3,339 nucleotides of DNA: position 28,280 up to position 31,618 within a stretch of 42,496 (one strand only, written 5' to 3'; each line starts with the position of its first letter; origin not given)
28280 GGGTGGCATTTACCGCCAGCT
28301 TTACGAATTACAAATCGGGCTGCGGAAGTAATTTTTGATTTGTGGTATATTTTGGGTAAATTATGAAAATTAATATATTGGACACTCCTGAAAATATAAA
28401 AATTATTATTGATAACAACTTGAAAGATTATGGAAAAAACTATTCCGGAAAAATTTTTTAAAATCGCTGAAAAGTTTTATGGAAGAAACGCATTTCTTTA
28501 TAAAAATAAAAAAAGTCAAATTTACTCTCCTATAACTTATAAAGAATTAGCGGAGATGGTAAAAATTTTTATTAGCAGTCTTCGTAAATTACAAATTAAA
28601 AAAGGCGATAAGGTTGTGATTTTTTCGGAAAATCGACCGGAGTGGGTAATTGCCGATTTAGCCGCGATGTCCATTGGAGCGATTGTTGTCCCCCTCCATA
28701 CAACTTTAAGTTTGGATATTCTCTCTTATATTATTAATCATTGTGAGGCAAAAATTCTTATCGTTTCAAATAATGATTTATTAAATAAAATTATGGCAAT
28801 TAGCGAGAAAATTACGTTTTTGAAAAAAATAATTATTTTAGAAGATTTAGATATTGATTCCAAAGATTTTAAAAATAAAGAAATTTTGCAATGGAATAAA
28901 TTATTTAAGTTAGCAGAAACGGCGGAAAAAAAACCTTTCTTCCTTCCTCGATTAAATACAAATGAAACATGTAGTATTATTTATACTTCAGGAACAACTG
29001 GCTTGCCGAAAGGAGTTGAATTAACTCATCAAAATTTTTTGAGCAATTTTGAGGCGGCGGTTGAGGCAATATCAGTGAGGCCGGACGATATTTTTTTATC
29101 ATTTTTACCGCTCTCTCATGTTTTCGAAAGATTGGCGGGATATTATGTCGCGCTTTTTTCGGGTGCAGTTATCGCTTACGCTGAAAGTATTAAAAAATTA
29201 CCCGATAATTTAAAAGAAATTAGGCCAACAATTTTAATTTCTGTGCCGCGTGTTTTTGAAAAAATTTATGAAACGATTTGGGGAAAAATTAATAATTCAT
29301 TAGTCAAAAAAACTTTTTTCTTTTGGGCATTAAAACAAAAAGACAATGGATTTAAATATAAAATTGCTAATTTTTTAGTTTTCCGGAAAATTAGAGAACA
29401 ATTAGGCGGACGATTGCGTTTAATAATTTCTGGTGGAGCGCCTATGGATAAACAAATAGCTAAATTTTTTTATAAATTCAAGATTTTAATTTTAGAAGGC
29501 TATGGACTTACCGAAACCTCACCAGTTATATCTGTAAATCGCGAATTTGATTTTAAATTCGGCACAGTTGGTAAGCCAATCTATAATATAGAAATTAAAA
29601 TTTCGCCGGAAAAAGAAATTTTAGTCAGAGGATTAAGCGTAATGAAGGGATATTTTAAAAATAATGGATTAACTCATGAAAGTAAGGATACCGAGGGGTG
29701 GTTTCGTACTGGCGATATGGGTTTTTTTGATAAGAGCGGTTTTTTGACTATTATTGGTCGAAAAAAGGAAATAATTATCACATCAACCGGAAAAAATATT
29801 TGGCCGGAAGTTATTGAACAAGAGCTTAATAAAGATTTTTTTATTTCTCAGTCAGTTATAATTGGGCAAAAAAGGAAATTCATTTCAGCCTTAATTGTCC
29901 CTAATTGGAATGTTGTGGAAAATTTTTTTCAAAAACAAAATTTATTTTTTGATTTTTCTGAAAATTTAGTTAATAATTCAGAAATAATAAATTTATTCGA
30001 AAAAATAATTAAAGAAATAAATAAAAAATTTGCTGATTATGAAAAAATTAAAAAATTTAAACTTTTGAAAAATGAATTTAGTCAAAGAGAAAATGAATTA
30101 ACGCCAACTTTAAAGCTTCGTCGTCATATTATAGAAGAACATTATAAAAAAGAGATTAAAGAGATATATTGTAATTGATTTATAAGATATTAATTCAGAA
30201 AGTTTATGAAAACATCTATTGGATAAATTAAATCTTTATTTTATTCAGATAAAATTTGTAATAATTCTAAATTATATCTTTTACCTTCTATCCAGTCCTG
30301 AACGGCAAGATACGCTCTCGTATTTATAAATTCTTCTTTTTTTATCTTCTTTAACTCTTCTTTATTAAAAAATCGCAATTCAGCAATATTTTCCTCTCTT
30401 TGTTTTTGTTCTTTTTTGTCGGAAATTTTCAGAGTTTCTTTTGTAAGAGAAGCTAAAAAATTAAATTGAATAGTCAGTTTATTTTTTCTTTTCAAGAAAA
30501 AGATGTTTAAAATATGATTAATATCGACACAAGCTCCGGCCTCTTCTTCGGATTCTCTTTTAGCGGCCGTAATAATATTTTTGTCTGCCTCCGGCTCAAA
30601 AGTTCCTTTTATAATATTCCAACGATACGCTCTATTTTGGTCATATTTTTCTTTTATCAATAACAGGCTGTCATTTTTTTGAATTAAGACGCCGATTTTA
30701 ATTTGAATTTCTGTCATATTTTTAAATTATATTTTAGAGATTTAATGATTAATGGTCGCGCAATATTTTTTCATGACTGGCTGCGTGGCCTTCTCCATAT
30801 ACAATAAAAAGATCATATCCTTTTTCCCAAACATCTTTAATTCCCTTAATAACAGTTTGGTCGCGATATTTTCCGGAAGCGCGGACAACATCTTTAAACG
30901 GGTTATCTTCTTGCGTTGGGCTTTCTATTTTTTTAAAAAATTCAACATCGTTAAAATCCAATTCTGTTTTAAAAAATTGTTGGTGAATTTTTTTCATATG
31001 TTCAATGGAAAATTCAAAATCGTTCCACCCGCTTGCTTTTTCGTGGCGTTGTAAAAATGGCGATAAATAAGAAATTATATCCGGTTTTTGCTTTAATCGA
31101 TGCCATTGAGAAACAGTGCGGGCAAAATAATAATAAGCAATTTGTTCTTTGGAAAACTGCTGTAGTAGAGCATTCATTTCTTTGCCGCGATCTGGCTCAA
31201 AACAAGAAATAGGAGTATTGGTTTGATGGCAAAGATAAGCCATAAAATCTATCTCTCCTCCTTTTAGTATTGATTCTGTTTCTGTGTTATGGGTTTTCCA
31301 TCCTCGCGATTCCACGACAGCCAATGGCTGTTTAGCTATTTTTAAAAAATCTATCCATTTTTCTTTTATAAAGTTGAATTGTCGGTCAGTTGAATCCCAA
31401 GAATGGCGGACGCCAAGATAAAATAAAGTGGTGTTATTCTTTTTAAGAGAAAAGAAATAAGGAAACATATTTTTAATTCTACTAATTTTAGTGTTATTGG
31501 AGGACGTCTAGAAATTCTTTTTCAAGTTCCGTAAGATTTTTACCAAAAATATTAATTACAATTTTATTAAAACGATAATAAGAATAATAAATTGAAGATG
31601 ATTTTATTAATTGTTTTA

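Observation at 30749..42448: Array of four paralogous rSAM/SPASM + downstream mini-ORF cassettes, each with its own divergent HExxH protein: a multi-cassette RiPP-like locus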

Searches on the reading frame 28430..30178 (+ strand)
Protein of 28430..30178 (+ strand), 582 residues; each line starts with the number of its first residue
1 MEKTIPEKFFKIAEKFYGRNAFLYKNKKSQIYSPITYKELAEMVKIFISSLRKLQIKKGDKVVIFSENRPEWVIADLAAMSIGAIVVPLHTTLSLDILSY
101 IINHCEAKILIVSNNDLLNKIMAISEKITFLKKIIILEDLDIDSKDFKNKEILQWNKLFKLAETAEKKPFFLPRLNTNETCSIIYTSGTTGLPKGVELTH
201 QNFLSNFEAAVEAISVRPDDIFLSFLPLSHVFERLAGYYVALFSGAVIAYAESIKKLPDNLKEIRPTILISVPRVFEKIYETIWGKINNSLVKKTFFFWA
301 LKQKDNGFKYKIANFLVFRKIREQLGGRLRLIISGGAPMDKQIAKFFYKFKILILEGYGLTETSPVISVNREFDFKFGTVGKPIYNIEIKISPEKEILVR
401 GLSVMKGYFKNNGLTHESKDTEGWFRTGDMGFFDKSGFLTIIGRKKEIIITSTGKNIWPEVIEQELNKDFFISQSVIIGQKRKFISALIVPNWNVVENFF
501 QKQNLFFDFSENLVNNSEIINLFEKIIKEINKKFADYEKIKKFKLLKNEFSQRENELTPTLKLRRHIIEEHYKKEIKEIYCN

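Call 15: search_protein_families(library=ncbifam, proteins=[window:28430-30178:+], max_evalue=1)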
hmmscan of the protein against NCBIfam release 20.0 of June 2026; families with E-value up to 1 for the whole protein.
window:28430-30178:+ (582 aa): 106 families (the best 25 are shown)
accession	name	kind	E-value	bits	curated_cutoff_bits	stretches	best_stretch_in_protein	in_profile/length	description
NF038343.1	ligase_FadD11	exception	3.5e-93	313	950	1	34-581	28-582/585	fatty acid--CoA ligase FadD11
NF004837.0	PRK06187.1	subfamily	2.7e-79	266.8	476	2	18-280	22-275/531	long-chain-fatty-acid--CoA ligase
NF005801.1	PRK07656.1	equivalog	6.7e-65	219.6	657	2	3-280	1-268/500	FadD3 family acyl-CoA ligase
NF009233.0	PRK12583.1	subfamily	6.9e-56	189.8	832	2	2-254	17-277/558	fatty acid CoA ligase family protein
NF005702.0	PRK07514.1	subfamily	1.3e-55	188.8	558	2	320-480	263-434/506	malonyl-CoA synthase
NF002966.0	PRK03640.1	equivalog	5.8e-55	186.8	556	3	323-484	250-420/483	o-succinylbenzoate--CoA ligase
NF004114.0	PRK05605.1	equivalog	2e-53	181.6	766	2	330-483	341-506/575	long-chain-fatty-acid--CoA ligase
NF005307.0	PRK06839.1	equivalog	2.9e-52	177.9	748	2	329-482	266-429/496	o-succinylbenzoate--CoA ligase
TIGR01923.1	menE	equivalog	3.3e-52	177.8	330.15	2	328-481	225-383/442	o-succinylbenzoate--CoA ligase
NF041592.1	carboxyl_red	equivalog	3.1e-51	174.2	1300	1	30-581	73-620/1160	carboxylic acid reductase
NF006181.0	PRK08314.1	subfamily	1e-50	172.6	705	2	24-248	37-274/563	long-chain-fatty-acid--CoA ligase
NF004758.0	PRK06087.1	equivalog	4.9e-49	167.2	736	2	328-484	304-471/548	medium-chain fatty-acid--CoA ligase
NF006182.0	PRK08316.1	subfamily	6.1e-48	163.6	663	2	4-275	12-270/523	fatty acyl-CoA synthetase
NF052269.1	Staph_lig_FadD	equivalog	5.6e-47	160.2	650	2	329-482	267-429/499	long-chain-fatty-acid--CoA ligase FadD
NF006386.0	PRK08633.1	equivalog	8.5e-46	156.2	1221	2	35-273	642-880/1147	acyl-[ACP]--phospholipid O-acyltransferase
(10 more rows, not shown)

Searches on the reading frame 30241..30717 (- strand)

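Call 15: search_protein_families(library=ncbifam, proteins=[window:30241-30717:-], max_evalue=1)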
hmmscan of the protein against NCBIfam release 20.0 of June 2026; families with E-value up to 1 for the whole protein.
window:30241-30717:- (158 aa): 6 families
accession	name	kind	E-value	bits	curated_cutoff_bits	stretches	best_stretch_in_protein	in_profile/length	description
NF041652.1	Nud_hyd_Dein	equivalog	1.4e-08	35.1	200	1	10-128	19-133/152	Nudix hydrolase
NF008736.0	PRK11762.1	equivalog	0.00019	21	169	1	10-65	53-106/186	ADP compounds hydrolase NudE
NF006530.0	PRK08999.1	equivalog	0.0013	17.9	245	1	2-74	4-75/315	Nudix family hydrolase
NF008044.0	PRK10776.1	equivalog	0.012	15.4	148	1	1-90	1-89/130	8-oxo-dGTP diphosphatase MutT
NF006961.0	PRK09438.1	equivalog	0.013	15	103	1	10-83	13-81/151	dihydroneopterin triphosphate diphosphatase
TIGR00586.1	mutt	equivalog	0.017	15.1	97.9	1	2-120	3-119/129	8-oxo-dGTP diphosphatase MutT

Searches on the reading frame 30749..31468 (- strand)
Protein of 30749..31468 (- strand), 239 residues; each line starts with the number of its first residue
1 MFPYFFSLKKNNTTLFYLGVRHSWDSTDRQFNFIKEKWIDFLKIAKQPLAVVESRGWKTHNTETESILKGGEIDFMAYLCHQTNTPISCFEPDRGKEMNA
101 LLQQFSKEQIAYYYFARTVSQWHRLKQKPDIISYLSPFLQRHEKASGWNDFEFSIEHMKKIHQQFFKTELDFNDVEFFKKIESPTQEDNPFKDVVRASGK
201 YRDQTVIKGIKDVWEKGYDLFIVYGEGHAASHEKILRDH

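Call 5: search_protein_families(library=pfam, proteins=[window:30749-31468:-], max_evalue=0.01)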
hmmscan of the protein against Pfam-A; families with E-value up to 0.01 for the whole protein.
window:30749-31468:- (239 aa): 0 families

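Call 6: search_protein_families(library=ncbifam, proteins=[window:30749-31468:-], max_evalue=0.01)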
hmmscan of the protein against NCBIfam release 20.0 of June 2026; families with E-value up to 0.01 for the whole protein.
window:30749-31468:- (239 aa): 0 families

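Call 16: search_protein_families(library=pfam, proteins=[window:30749-31468:-], max_evalue=5)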
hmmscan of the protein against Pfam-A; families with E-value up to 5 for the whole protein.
window:30749-31468:- (239 aa): 0 families

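Call 98: search_solved_structures(query=window:30749-31468:-, max_evalue=10, show_alignments=1)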
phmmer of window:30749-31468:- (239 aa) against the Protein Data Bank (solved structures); distinct sequences matched with E-value up to 10: 8.
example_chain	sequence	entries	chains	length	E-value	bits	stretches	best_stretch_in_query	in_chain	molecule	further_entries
8r8o_A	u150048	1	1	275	0.096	15.4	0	208-226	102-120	HalluTIM3-1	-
7e2c_A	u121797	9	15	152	0.13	14.9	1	79-133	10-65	TRAPP-associated protein TCA17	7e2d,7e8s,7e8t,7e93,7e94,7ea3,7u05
3pr6_A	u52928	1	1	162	0.14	14.8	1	79-133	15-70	TRAPP-associated protein TCA17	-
4p56_A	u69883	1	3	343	0.74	12.5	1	40-76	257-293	Putative extracellular solute-binding protein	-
7a8s_A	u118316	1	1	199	0.96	12.1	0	208-229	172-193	sTIM11_h3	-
8r8n_A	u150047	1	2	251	1.8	11.2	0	208-225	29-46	HalluTIM2-2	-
7osu_A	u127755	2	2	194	3.9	10.1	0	208-229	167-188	sTIM11noCys-SB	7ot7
6yqy_A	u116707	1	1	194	4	10.1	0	208-229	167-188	de novo designed TIM barrel sTIM11noCys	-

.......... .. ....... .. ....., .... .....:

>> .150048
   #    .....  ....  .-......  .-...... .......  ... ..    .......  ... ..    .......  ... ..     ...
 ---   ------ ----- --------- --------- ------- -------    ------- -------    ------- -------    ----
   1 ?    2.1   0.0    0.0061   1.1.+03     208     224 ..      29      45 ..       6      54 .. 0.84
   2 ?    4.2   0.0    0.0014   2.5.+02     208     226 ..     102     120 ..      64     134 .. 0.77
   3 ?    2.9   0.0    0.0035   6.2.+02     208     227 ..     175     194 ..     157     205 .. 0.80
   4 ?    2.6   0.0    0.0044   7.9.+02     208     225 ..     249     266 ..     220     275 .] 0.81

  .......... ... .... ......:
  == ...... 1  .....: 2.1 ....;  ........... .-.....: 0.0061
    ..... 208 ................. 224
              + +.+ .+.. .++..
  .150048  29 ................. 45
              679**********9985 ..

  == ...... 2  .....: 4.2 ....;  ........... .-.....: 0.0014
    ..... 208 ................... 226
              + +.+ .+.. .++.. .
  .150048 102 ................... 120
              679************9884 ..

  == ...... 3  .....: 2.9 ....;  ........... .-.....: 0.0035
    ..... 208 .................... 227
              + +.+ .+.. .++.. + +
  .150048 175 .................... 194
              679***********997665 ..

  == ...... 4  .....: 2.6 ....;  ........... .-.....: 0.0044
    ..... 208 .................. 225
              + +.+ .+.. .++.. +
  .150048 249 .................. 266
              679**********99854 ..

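Call 99: search_protein_families(library=padloc, proteins=[window:30749-31468:-], max_evalue=0.001)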
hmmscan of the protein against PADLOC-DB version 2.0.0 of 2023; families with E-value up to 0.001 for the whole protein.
window:30749-31468:- (239 aa): 0 families
